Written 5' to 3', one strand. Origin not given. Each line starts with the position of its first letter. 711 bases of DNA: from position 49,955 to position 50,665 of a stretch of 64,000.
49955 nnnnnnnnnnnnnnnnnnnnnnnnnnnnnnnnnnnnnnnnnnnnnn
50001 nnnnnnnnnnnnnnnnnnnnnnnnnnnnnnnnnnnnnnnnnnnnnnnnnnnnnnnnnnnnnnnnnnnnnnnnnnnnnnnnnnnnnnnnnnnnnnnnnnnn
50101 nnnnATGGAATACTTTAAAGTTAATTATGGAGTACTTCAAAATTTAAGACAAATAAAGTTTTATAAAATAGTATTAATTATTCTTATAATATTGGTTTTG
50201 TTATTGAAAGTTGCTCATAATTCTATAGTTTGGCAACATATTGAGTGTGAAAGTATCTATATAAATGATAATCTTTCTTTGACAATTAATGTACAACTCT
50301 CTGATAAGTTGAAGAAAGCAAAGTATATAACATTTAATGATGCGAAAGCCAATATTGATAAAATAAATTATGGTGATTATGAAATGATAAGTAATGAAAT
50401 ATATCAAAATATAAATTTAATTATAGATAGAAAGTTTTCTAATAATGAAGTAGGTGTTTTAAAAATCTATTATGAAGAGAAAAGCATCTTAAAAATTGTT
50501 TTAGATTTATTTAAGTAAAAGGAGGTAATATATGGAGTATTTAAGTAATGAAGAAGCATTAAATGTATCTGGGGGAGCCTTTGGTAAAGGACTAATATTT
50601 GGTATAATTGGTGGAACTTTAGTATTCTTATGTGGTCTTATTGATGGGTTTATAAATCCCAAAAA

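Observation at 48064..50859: Hidden double-glycine-leader peptide pair behind a C39-peptidase ABC exporter: candidate new two-peptide class II bacteriocin locus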

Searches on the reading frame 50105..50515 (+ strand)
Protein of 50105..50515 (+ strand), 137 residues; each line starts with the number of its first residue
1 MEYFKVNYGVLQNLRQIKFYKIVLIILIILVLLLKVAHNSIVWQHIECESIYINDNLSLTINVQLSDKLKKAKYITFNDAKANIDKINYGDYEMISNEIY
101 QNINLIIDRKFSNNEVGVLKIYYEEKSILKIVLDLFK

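Call 3: search_protein_families(library=pfam, proteins=[window:50105-50515:+], max_evalue=1)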
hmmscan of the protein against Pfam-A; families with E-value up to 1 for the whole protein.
window:50105-50515:+ (137 aa): 1 family
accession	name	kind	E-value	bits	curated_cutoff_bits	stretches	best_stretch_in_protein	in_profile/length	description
PF10913.13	DUF2706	-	0.024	14.9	25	1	23-62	7-46/59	Protein of unknown function (DUF2706)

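Call 4: search_protein_families(library=ncbifam, proteins=[window:50105-50515:+], max_evalue=1)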
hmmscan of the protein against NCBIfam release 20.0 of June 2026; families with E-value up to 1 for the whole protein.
window:50105-50515:+ (137 aa): 1 family
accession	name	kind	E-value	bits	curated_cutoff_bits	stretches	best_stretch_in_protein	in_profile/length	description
TIGR04454.1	Lepto_4Cys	hypoth_equivalog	0.089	13.3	35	1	21-75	3-56/92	TIGR04454 family lipoprotein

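Call 17: find_homologous_proteins(query=window:50105-50515:+, max_evalue=1)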
Query window:50105-50515:+ (137 aa): 1 proteins with E <= 1 among 25 candidates.
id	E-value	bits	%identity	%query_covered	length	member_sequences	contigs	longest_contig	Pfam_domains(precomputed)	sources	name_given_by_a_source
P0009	1.9e-77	275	99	100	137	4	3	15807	-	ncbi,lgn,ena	-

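Call 30: search_protein_representatives(protein=window:50105-50515:+)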
Query: 137 residues. Proteins with E-value up to 0.001 (for the whole library): 46; up to 1e-10: 25; up to 1e-30: 1. The best 46 are listed.
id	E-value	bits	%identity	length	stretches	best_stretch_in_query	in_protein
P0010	8.4e-33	129.5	48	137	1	1-137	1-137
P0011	2.0e-29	118.6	47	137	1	1-137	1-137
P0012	8.5e-26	106.9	43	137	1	1-137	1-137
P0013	8.2e-25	103.7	45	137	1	1-137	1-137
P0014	9.6e-25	103.5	46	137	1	1-137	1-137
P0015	7.1e-21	91.0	39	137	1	1-137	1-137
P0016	1.8e-20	89.6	44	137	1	1-137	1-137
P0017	9.8e-20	87.3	38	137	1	1-137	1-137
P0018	3.2e-19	85.6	40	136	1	1-137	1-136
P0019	1.2e-18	83.8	40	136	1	1-137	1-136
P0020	4.5e-17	78.7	37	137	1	1-137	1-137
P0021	1.0e-16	77.5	37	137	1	1-137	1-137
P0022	1.5e-16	77.0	36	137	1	1-137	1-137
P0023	2.6e-16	76.2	34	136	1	3-137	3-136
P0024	2.7e-16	76.2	42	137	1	1-137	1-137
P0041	1.6e-06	44.6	30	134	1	17-134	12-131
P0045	1.6e-05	41.4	29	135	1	3-136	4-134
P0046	3.1e-05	40.4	33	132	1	6-134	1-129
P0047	5.0e-05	39.7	32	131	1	6-137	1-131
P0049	9.0e-05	38.9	25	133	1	19-135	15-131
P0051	1.4e-04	38.3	27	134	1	12-135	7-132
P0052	3.4e-04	37.1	31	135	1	14-135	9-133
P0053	4.1e-04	36.8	32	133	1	16-135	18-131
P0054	8.7e-04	35.7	29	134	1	12-135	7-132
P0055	9.2e-04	35.7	30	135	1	17-130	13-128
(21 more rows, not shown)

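Call 33: search_solved_structures(query=A5, max_evalue=10, show_alignments=2)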
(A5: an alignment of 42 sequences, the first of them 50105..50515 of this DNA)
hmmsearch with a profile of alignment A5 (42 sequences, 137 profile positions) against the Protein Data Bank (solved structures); distinct sequences matched with E-value up to 10: 0.

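Call 36: find_related_loci(query=A6, collection=genome_contigs, flank=7000)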
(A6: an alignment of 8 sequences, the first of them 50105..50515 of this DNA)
Query A6 (137 aa) in genome_contigs; peptide patterns used: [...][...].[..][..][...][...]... (x = any residue, [..] = any of these).
364 stretches matched a pattern; 7 encode a relative of the query (tblastn E <= 1e-3); 7 distinct loci.
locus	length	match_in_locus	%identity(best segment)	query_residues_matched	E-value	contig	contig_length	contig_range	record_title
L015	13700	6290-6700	45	1-137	5e-27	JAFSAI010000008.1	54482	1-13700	MAG: Bacilli bacterium isolate RGIG2961 Goat_Rectum-1__c78064, whole genome shotgun sequence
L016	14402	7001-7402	36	4-137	3e-25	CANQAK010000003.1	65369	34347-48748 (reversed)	MAG: uncultured Bacilli bacterium isolate Lapin-001__bin81 genome assembly, contig: Lapin-001__NODE_625_length_65369_cov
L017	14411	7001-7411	38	1-137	4e-21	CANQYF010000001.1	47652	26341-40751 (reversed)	MAG: uncultured Bacilli bacterium isolate Lapin-015__bin82 genome assembly, contig: Lapin-015__NODE_566_length_47652_cov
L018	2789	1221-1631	34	1-137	2e-20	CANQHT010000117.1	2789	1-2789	MAG: uncultured Bacilli bacterium isolate Lapin-027__bin78 genome assembly, contig: Lapin-027__NODE_45487_length_2789_co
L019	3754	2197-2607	34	1-137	4e-20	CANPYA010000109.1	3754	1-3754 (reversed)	MAG: uncultured Bacilli bacterium isolate Lapin-005__bin123 genome assembly, contig: Lapin-005__NODE_36958_length_3754_c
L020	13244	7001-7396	36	6-137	2e-13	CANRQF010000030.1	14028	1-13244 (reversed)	MAG: uncultured Bacilli bacterium isolate Lapin-017__bin12 genome assembly, contig: Lapin-017__NODE_2826_length_14028_co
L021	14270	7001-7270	33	48-137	2e-11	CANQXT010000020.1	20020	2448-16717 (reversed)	MAG: uncultured Bacilli bacterium isolate Lapin-016__bin44 genome assembly, contig: Lapin-016__NODE_2353_length_20020_co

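Call 40: predict_structure(alignment_id=A5)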
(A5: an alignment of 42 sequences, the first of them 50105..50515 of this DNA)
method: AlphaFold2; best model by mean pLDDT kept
length: 137 residues; sequences in the alignment: 42
mean_pLDDT: 87.7   pTM: 0.65
mean pLDDT of the five models: 87.7, 87.6, 86.6, 86.2, 85.2
residues with pLDDT >= 90: 80; 70-90: 46; 50-70: 9; < 50: 2
segments of 3 or more residues with pLDDT < 50: none
pLDDT, mean of each block of 10 residues (from residue 1): 61 76 94 91 92 93 88 91 92 88 92 93 90 87
secondary structure, 60 per line:
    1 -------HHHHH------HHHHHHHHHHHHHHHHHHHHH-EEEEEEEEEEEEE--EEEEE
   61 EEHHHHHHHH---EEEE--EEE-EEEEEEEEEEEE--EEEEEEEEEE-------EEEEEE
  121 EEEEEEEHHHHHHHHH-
elements in order: H8-12 H19-39 E41-53 E56-62 H63-70 E74-77 E80-82 E84-95 E98-107 E115-127 H128-136

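Call 43: fold_search(model_id=the predicted structure, library=pdb)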
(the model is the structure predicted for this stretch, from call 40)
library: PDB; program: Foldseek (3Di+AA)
matches with E <= 10: 1098; with E <= 0.001: 0
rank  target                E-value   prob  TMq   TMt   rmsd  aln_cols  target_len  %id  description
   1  3chq                  3.7e-02  0.84  0.27  0.09   6.9        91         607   16  Crystal structure of leukotriene a4 hydrolase in complex with N5-[4-(phenylmethoxy)phenyl]-L-glutamine (released 2008-04-22)
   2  5nia                  4.2e-02  0.77  0.27  0.08   7.7        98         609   14  Crystal structure of human LTA4H mutant D375N in open conformation (crystal form I) (released 2017-08-23)
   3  1sqm                  5.0e-02  0.80  0.27  0.09   6.9        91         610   16  STRUCTURE OF [R563A] LEUKOTRIENE A4 HYDROLASE (released 2004-08-03)
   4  3b7s_A                6.0e-02  0.63  0.26  0.08   7.7        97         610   18  [E296Q]LTA4H in complex with RSR substrate (released 2008-09-16)
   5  1hs6                  6.4e-02  0.69  0.26  0.08   7.6        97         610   14  STRUCTURE OF LEUKOTRIENE A4 HYDROLASE COMPLEXED WITH BESTATIN. (released 2001-06-24)
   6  1gw6                  6.7e-02  0.69  0.26  0.09   7.0        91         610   20  STRUCTURE OF LEUKOTRIENE A4 HYDROLASE D375N MUTANT (released 2003-03-06)
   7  3fum                  6.7e-02  0.57  0.24  0.08   7.6        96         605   19  Leukotriene A4 hydrolase in complex with (R)-pyridin-4-yl[4-(2-pyrrolidin-1-ylethoxy)phenyl]methanol (released 2009-07-28)
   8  4fxu_A                6.7e-02  0.35  0.22  0.18   8.4       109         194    8  Crystallographic structure of trimeric riboflavin synthase from Brucella abortus (released 2014-03-12)
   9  5ni6                  7.1e-02  0.66  0.26  0.08   7.6        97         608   14  Crystal structure of human LTA4H mutant D375N in complex with LTA4 (released 2017-08-23)
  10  8zit_O                8.0e-02  0.72  0.31  0.10   8.4       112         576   12  DUF4297-HerA complex with DNA and ATPgamaS (released 2025-03-12)
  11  3chp                  8.0e-02  0.33  0.20  0.06  10.9        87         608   14  Crystal structure of leukotriene a4 hydrolase in complex with (3S)-3-amino-4-oxo-4-[(4-phenylmethoxyphenyl)amino]butanoi (released 2008-04-22)
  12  1n06_B                9.0e-02  0.91  0.36  0.33  11.8       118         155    9  Crystal Structure of Schizosaccharomyces pombe Riboflavin Kinase Reveals a Novel ATP and Riboflavin Binding Fold (released 2003-02-25)
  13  8zis_B                9.0e-02  0.72  0.32  0.10   5.7       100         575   10  HerA Hexamer (released 2025-03-12)
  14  3ftu                  9.0e-02  0.69  0.27  0.09   6.9        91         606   16  Leukotriene A4 hydrolase in complex with dihydroresveratrol (released 2009-07-28)
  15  6dc6_C                9.0e-02  0.57  0.28  0.06   6.5       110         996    7  Crystal structure of human ubiquitin activating enzyme E1 (Uba1) in complex with ubiquitin (released 2018-10-10)
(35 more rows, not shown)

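Call 45: search_protein_families(library=pfam, alignment_id=A5, max_evalue=10)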
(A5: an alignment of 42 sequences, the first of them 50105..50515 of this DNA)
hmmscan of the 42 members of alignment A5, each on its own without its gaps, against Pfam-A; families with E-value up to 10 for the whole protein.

A. member 1, window:50105-50515:+ (137 aa): 1 family
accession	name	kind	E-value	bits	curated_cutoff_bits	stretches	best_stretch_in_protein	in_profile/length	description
PF10913.13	DUF2706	-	0.024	14.9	25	1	23-62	7-46/59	Protein of unknown function (DUF2706)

B. families by the number of members that match (of 42 scanned): 55 families (the first 25 are shown)
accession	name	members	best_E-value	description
PF15957.10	Comm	3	0.084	Commissureless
PF13800.11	Sigma_reg_N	2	0.0065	Sigma factor regulator N-terminal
PF15889.10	DUF4738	2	0.031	Domain of unknown function (DUF4738)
PF00335.26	Tetraspanin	2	0.056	Tetraspanin family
PF25630.1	Phycodna_minor_capsid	2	0.069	Phycodnaviridae minor capsid protein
PF13624.11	SurA_N_3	2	0.27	SurA-like N-terminal domain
PF03314.20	DUF273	1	0.0011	Protein of unknown function, DUF273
PF04584.19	Pox_A28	1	0.0012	Poxvirus A28 family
PF24956.1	Msl2-3_C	1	0.0028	Mechanosensitive ion channel protein 2/3 C-terminal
PF14036.11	YlaH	1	0.0072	YlaH-like protein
PF18040.7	BPA_C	1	0.0077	beta porphyranase A C-terminal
PF04159.19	NB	1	0.0089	NB glycoprotein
PF20215.3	DUF6575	1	0.011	Family of unknown function (DUF6575)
PF14584.11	DUF4446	1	0.015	Protein of unknown function (DUF4446)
PF16079.10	Phage_holin_5_2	1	0.021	Phage holin family Hol44, in holin superfamily V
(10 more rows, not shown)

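Call 46: search_protein_families(library=ncbifam, alignment_id=A5, max_evalue=10)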
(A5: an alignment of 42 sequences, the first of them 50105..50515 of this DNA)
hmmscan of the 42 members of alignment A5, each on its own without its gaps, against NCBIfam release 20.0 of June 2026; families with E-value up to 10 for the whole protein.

A. member 1, window:50105-50515:+ (137 aa): 1 family
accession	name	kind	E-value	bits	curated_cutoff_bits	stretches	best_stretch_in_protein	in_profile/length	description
TIGR04454.1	Lepto_4Cys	hypoth_equivalog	0.089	13.3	35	1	21-75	3-56/92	TIGR04454 family lipoprotein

B. families by the number of members that match (of 42 scanned): 24 families
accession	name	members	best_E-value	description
NF045999.1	MAG1140_fam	12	5.4e-07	MAG1140 family protein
NF041581.1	SosA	2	0.0092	DNA damage-induced cell division inhibitor SosA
NF042931.1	SAG1386_EF1546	2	0.15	SAG1386/EF1546 family surface-associated protein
NF005030.0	PRK06439.1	1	0.003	NADH dehydrogenase subunit J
NF006354.0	PRK08578.1-2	1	0.012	preprotein translocase subunit SecF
NF045475.1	Opp3C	1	0.031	oligopeptide ABC transporter permease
NF005023.0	PRK06433.1-2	1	0.04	NADH dehydrogenase subunit J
NF049880.1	FvfA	1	0.041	Francisella virulence factor A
NF047512.1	LIC_11975_fam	1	0.05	Lsa36 family surface (lipo)protein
NF047803.1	LIC12338_lipo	1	0.054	LIC12338 family lipoprotein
NF003366.0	PRK04439.1-5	1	0.06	methionine adenosyltransferase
TIGR02531.1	yecD_yerC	1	0.06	YerC/YecD family TrpR-related protein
NF050182.1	TM0026_fam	1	0.077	TM0026 family membrane protein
NF010287.0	PRK13727.1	1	0.083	type-F conjugative transfer system pilin chaperone TraQ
TIGR04454.1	Lepto_4Cys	1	0.089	TIGR04454 family lipoprotein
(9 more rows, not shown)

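Call 49: search_protein_families(library=ncbifam, proteins=[P0041, P0046, P0049, P0051, P0052, P0053, P0054, P0055, P0045, P0047], max_evalue=0.1)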
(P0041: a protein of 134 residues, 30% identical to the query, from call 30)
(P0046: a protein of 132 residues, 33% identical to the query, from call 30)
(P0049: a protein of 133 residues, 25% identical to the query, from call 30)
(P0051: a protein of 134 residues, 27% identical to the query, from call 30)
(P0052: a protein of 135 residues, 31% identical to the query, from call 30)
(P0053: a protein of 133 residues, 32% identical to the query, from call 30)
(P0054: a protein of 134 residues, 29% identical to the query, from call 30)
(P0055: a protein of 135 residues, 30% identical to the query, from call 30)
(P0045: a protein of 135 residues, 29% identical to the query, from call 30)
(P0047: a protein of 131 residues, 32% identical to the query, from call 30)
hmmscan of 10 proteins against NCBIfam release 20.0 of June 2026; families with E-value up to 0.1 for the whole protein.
P0041 (134 aa): 0 families

P0046 (132 aa): 1 family
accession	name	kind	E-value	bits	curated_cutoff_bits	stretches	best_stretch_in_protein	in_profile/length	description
NF041581.1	SosA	equivalog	0.0092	16.2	60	1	12-47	6-41/77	DNA damage-induced cell division inhibitor SosA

P0049 (133 aa): 2 families
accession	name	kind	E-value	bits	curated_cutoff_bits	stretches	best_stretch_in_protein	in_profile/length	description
NF045999.1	MAG1140_fam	equivalog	1.3e-06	28.6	35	1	17-130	11-126/126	MAG1140 family protein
NF049880.1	FvfA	exception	0.041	14.3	130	1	16-66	7-55/130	Francisella virulence factor A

P0051 (134 aa): 0 families

P0052 (135 aa): 0 families

P0053 (133 aa): 0 families

P0054 (134 aa): 0 families

P0055 (135 aa): 0 families

P0045 (135 aa): 0 families

P0047 (131 aa): 0 families

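Call 54: find_encoding_contigs(protein=P0049, flank=6000, max_places=3)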
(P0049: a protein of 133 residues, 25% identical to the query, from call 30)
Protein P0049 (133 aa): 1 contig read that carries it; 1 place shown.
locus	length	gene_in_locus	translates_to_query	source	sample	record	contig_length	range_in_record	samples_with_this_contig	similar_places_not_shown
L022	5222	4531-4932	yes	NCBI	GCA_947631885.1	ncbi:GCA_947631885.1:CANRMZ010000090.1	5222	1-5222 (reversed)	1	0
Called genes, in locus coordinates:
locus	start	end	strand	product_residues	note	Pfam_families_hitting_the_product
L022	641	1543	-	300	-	PF10646:Germane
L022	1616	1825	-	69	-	PF00196:GerE, PF04545:Sigma70_r4, PF08281:Sigma70_r4_2, PF04967:HTH_10 (faint), PF08279:HTH_11 (weak)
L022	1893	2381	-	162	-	PF12685:SpoIIIAH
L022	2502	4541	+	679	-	PF03412:Peptidase_C39, PF00664:ABC_membrane, PF00005:ABC_tran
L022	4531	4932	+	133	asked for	-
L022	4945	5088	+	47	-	-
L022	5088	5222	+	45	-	?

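Call 55: find_encoding_contigs(protein=P0054, flank=7000, max_places=3)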
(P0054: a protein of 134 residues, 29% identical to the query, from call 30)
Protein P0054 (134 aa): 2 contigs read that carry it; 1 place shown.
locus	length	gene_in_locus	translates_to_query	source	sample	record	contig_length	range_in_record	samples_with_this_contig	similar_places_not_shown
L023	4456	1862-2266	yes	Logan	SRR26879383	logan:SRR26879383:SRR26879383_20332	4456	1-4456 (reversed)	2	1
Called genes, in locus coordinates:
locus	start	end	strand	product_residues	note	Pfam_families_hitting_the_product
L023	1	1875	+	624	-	?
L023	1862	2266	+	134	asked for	-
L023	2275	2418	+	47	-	-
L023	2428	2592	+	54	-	-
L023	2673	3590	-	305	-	-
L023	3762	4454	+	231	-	?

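Call 56: find_encoding_contigs(protein=P0046, flank=7000, max_places=3)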
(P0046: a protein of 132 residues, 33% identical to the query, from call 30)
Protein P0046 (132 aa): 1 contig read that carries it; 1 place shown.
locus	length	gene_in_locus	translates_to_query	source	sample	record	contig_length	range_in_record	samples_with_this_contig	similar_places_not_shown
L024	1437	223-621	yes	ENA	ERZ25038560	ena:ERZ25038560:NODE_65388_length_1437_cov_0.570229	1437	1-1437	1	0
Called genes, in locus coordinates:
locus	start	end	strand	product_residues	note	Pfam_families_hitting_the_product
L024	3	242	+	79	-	?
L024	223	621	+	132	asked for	-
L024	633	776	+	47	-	-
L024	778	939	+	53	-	-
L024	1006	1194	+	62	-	PF01165:Ribosomal_S21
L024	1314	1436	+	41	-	?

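Call 58: find_related_loci(query=A6, collection=metagenome_contigs, flank=4000)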
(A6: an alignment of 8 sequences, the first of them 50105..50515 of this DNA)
Query A6 (137 aa) in metagenome_contigs; peptide patterns used: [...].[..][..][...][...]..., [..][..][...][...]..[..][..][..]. (x = any residue, [..] = any of these).
600 stretches matched a pattern, but none encodes a relative of the query by tblastn (E <= 1e-3).
